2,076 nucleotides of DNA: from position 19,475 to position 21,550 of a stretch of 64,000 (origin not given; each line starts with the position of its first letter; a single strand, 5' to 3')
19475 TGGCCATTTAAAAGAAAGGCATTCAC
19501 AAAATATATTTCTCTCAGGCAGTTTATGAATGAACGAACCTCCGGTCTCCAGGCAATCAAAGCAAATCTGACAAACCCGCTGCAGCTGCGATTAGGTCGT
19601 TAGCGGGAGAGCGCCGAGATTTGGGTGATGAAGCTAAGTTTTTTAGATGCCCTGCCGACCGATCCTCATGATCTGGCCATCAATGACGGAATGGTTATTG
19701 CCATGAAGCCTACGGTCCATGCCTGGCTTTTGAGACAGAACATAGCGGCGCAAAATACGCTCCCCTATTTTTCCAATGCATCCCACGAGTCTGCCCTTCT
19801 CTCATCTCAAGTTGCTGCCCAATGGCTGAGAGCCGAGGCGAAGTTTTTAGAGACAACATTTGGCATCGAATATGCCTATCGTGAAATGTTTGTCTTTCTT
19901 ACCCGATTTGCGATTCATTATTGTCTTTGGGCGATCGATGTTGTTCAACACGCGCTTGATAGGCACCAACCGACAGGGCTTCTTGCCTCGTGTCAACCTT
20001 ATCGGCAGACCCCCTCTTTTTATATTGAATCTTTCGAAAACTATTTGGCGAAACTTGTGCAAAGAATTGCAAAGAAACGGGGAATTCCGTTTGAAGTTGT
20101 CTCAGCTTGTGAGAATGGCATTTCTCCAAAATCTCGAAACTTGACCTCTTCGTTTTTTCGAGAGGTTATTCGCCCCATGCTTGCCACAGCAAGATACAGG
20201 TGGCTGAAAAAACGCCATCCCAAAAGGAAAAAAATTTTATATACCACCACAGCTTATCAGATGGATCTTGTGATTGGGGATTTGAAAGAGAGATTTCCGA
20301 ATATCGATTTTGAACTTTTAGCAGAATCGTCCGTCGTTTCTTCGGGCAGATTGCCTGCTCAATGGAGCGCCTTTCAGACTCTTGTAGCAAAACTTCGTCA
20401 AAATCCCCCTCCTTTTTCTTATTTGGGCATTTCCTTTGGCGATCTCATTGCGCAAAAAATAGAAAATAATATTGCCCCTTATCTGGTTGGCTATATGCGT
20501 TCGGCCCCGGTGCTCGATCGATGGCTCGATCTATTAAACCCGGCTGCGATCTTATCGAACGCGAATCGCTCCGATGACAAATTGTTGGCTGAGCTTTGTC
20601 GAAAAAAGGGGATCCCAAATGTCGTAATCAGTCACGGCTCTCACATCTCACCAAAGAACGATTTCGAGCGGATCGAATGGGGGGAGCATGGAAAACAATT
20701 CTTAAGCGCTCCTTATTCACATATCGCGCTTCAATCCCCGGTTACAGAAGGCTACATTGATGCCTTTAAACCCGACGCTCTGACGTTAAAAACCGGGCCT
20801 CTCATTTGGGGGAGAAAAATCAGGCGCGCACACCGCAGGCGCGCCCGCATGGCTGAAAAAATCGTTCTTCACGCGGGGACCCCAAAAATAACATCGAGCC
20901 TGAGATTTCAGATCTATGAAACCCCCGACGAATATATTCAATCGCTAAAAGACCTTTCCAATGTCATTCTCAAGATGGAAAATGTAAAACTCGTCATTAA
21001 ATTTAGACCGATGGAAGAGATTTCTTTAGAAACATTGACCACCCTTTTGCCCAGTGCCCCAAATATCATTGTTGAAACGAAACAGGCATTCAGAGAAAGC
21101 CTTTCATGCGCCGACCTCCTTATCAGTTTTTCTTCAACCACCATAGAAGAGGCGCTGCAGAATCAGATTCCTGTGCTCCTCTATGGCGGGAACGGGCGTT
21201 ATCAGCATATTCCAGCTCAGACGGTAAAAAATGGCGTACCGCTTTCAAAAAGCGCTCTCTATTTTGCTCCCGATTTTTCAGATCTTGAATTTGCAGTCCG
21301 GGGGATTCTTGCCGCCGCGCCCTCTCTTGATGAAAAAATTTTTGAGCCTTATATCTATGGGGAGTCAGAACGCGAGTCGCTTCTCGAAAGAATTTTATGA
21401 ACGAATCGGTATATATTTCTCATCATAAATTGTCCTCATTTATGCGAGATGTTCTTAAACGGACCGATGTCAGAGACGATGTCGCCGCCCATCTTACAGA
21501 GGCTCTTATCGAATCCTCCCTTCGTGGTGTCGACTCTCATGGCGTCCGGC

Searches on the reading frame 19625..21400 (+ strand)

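Call 21: search_protein_families(library=pfam, proteins=[window:19625-21400:+])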
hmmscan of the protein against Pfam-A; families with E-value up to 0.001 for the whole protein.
window:19625-21400:+ (591 aa): 0 families

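Call 33: search_protein_families(library=pfam, proteins=[window:19625-21400:+], max_evalue=0.1)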
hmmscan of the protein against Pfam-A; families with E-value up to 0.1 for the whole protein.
window:19625-21400:+ (591 aa): 2 families
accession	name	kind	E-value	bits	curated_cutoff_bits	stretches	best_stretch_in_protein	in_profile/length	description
PF20306.3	Sp-DndD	-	0.025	15.1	27.2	0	143-162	4-23/51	Small protein found in certain Dnd DNA modification systems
PF20471.4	DUF6716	-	0.032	13.6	27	1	464-519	226-282/342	Putative glycosyltransferase (DUF6716)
